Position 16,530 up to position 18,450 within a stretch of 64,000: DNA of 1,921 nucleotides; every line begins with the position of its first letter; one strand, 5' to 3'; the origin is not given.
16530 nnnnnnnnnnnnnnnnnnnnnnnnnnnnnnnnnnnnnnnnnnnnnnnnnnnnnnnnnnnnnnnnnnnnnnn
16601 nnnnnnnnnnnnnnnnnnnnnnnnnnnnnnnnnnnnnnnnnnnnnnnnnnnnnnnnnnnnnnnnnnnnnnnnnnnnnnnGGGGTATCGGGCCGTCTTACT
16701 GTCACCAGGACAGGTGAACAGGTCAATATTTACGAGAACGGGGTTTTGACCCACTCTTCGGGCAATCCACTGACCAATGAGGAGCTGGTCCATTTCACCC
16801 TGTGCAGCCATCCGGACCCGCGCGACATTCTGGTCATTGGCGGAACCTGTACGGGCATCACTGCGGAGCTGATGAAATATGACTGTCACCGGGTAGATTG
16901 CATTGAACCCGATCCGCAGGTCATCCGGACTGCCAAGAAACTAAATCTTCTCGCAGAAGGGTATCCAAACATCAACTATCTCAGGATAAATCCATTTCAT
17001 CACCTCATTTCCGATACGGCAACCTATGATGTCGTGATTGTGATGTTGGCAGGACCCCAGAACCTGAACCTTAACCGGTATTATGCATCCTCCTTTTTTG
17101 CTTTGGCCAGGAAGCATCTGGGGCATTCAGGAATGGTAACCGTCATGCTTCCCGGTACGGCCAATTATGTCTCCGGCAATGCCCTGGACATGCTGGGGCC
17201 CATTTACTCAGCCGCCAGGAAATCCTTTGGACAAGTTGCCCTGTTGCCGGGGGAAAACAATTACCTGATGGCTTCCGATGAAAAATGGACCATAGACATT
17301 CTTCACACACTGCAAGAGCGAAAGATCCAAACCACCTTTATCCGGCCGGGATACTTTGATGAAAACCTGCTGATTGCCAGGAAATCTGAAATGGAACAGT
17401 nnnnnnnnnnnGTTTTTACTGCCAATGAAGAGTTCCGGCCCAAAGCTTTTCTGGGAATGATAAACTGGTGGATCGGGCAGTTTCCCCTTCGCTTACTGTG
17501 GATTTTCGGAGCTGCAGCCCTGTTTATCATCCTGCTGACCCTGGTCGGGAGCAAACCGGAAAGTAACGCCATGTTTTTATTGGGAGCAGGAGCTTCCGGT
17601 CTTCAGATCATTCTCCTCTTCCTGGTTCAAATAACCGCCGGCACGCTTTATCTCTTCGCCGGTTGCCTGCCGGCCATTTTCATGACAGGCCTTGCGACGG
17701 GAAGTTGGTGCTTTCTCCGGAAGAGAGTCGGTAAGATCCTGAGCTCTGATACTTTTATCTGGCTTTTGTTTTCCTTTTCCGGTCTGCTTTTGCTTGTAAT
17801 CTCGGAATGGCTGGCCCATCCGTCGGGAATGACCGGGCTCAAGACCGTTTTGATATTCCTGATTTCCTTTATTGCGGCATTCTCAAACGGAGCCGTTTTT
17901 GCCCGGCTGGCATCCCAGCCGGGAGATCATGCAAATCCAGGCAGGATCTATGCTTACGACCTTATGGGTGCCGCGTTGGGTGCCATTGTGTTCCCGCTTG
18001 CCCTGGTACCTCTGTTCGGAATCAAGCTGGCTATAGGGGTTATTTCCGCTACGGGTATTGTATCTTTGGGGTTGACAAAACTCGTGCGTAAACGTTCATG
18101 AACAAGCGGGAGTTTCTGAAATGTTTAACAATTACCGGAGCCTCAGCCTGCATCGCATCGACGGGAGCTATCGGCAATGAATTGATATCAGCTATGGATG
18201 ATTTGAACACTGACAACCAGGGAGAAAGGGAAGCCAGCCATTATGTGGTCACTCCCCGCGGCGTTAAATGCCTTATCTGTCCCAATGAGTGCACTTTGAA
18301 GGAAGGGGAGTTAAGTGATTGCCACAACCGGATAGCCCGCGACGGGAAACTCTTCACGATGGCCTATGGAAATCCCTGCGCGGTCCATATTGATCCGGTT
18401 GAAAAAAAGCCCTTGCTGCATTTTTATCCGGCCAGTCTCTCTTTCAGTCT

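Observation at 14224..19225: AmmeMemoRadiSam system remodelled into a translationally coupled operon with a fourth, membrane-embedded component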

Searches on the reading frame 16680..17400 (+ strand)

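Call 35: search_solved_structures(query=window:16680-17400:+, max_evalue=1, show_alignments=3)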
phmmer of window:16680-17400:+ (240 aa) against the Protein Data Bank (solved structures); distinct sequences matched with E-value up to 1: 26.
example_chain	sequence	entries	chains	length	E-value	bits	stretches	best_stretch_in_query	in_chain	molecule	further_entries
8iyi_A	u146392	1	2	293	9.3e-09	38.2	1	32-155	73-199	KLLA0B09372p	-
2o05_A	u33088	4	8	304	2e-08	37.1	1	21-152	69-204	Spermidine synthase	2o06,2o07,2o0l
3rw9_A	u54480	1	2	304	2e-08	37.1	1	21-152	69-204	Spermidine synthase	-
2b2c_A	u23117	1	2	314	2e-08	37.1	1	33-154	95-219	spermidine synthase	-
9q41_A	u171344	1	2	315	2.2e-08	37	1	21-152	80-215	Spermidine synthase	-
1iy9_A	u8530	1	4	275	2.5e-08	36.8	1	19-153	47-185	Spermidine synthase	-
7xif_A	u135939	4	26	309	2e-07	33.8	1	32-161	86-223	Polyamine aminopropyltransferase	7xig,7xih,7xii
6o64_A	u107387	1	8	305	1.1e-06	31.4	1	33-154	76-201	Spermidine synthase 2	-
6o65_A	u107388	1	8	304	1.8e-06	30.7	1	33-153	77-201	Spermidine synthase 1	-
1xj5_A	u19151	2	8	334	2.2e-06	30.4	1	33-153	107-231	Spermidine synthase 1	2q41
6o63_A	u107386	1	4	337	2.3e-06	30.4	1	33-153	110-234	Spermidine synthase 1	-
1mjf_A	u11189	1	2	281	2.3e-06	30.3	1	28-94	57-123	spermidine synthase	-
1uir_A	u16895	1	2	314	5.5e-06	29.1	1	27-154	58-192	Polyamine Aminopropyltransferase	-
4uoe_A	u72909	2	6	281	6.2e-06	29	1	33-127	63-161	SPERMIDINE SYNTHASE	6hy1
2pwp_A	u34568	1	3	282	6.3e-06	29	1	33-127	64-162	Spermidine synthase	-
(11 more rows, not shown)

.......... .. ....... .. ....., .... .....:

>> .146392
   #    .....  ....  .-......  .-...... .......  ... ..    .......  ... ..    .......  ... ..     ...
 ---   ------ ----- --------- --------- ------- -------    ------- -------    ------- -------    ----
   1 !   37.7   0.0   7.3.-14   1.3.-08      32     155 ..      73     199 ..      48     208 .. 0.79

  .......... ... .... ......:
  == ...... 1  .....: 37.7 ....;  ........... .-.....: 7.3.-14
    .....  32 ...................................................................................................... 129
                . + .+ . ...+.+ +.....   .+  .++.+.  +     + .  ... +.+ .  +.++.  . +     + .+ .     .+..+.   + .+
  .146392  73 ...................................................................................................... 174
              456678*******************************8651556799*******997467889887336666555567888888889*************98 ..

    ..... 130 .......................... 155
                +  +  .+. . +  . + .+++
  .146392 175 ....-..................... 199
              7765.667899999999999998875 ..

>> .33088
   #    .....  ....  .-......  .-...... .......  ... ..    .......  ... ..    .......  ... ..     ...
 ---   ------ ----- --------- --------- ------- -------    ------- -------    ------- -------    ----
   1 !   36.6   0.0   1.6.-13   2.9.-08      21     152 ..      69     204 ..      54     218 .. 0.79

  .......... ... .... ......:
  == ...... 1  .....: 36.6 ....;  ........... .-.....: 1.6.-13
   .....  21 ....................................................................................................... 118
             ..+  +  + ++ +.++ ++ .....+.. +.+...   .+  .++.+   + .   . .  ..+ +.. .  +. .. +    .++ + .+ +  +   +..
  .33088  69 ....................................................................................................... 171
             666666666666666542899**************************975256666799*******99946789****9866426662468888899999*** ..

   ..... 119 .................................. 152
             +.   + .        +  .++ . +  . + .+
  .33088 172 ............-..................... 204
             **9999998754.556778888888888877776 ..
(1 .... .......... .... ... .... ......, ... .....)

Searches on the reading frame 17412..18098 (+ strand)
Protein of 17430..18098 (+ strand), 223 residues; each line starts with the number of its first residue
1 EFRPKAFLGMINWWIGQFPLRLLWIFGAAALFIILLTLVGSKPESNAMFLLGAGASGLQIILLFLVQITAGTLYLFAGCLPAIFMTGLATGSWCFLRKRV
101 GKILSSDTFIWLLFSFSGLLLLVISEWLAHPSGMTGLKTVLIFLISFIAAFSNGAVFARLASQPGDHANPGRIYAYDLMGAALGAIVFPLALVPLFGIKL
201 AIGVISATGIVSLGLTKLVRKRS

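Call 52: search_protein_families(library=pfam, proteins=[window:17430-18098:+], max_evalue=1)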
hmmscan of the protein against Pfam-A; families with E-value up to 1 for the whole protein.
window:17430-18098:+ (223 aa): 0 families

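Call 76: predict_structure(alignment_id=A5)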
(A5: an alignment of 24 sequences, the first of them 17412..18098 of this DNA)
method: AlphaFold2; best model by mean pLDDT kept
length: 229 residues; sequences in the alignment: 24
mean_pLDDT: 86.4   pTM: 0.82
mean pLDDT of the five models: 86.4, 86.0, 85.7, 84.9, 84.9
residues with pLDDT >= 90: 129; 70-90: 65; 50-70: 33; < 50: 2
segments of 3 or more residues with pLDDT < 50: none
pLDDT, mean of each block of 10 residues (from residue 1): 57 68 71 84 85 95 96 79 91 96 76 91 97 89 95 98 90 78 95 90 92 95 81
secondary structure, 60 per line:
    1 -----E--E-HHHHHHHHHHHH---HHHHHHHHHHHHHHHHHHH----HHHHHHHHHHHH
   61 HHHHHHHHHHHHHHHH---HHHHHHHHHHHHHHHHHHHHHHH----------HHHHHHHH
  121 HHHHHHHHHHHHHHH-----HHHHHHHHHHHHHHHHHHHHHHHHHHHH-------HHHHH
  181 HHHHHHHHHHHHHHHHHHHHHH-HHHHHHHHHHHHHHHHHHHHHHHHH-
elements in order: H11-22 H26-44 H49-76 H80-102 H113-135 H141-168 H176-202 H204-228

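Call 78: fold_search(model_id=the predicted structure, library=pdb)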
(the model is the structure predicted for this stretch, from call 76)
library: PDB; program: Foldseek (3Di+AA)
matches with E <= 10: 476; with E <= 0.001: 0
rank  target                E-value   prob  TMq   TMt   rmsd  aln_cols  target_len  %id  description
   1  8vzo_A                6.8e-02  1.00  0.57  0.34   9.8       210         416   13  Cryo-EM structure of FLVCR2 in the outward-facing state with choline bound (released 2024-05-01)
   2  8xit_A                6.8e-02  0.99  0.43  0.28   6.5       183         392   18  Cryo-EM structure of sheep VMAT2 dimer in an atypical fold (released 2024-08-14)
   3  8hpj_D                7.1e-02  0.99  0.45  0.30   5.9       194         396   18  Crystal structure of the bacterial oxalate transporter OxlT in a ligand-free outward-facing form (released 2023-02-15)
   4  7d5p_A                8.5e-02  1.00  0.51  0.32   5.4       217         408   20  Structure of NorC transporter in an outward-open conformation in complex with a single-chain Indian camelid antibody (released 2021-06-09)
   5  9ll1                  9.3e-02  1.00  0.55  0.35   5.0       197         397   16  Cryo-EM structure of G6PT1 in complex with Chlorogenic acid (released 2025-12-31)
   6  9kmq_B                9.3e-02  0.99  0.43  0.27   6.4       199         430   16  CryoEM structure of osPHT1-11 at pH 8.0 (released 2025-10-08)
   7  9bii_A                9.7e-02  1.00  0.51  0.28   4.4       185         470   19  Mycobacterium tuberculosis EFPA antiparallel dimer (released 2025-02-05)
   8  7d5q_A                1.0e-01  1.00  0.52  0.33   5.5       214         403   22  Structure of NorC transporter (K398A mutant) in an outward-open conformation in complex with a single-chain Indian cam (released 2021-06-09)
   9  6e9n_A                1.1e-01  0.99  0.45  0.29   5.6       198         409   18  E. coli D-galactonate:proton symporter in the inward open form (released 2019-05-22)
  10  8jtc                  1.2e-01  0.98  0.42  0.27   7.9       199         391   16  Human VMAT2 complex with reserpine (released 2023-11-29)
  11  8t6a                  1.2e-01  0.98  0.41  0.26   8.6       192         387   19  Human VMAT2 in complex with reserpine (released 2023-11-01)
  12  6t1z                  1.2e-01  0.97  0.42  0.28   6.0       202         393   17  LmrP from L. lactis, in an outward-open conformation, bound to Hoechst 33342 (released 2020-07-29)
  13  6m20_A                1.2e-01  0.96  0.41  0.24   6.3       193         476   14  Crystal structure of Plasmodium falciparum hexose transporter PfHT1 bound with glucose (released 2020-09-09)
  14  9ugy                  1.3e-01  1.00  0.57  0.33   4.3       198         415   14  Cryo-EM Structure of G6PT1 bound with GlcN6P (released 2026-01-07)
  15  8hpk_A                1.5e-01  1.00  0.49  0.31   5.3       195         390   15  Crystal structure of the bacterial oxalate transporter OxlT in an oxalate-bound occluded form (released 2023-02-15)
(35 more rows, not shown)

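Call 88: search_protein_representatives(alignment_id=A5)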
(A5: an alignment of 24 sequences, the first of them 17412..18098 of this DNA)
Query: 24 sequences, 228 profile positions. Proteins with E-value up to 0.001 (for the whole library): 9825; up to 1e-10: 4286; up to 1e-30: 544. The best 150 are listed.
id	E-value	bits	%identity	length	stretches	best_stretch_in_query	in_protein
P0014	4.5e-68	245.6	-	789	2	3-226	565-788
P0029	1.4e-65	237.4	-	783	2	2-227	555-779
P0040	1.2e-64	234.4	-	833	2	3-225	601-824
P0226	3.4e-61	223.1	-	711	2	2-221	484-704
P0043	5.9e-61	222.3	-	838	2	3-226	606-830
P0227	8.0e-60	218.6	-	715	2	2-227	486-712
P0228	4.4e-59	216.2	-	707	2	3-225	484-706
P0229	1.0e-58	215.0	-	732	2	2-226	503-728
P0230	1.1e-57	211.6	-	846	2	3-227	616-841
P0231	2.6e-57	210.4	-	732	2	2-225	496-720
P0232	3.1e-57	210.2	-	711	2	2-225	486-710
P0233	2.6e-56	207.1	-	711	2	2-225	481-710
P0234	3.9e-56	206.5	-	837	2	2-227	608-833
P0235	9.8e-56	205.2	-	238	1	2-226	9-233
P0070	2.0e-55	204.2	-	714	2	2-226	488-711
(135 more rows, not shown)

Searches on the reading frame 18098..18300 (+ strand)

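Call 75: search_protein_families(library=ncbifam, proteins=[window:18098-18300:+], max_evalue=1)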
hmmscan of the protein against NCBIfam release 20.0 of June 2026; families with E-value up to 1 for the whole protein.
window:18098-18300:+ (67 aa): 2 families
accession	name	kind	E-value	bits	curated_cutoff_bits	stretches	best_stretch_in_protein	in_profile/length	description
TIGR02811.1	formate_TAT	hypoth_equivalog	0.033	14.5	48.45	1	1-51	9-55/66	formate dehydrogenase region TAT target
NF041369.1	Dhydh_Halo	equivalog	0.043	13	400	1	5-48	123-166/305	D-2-hydroxyacid dehydrogenase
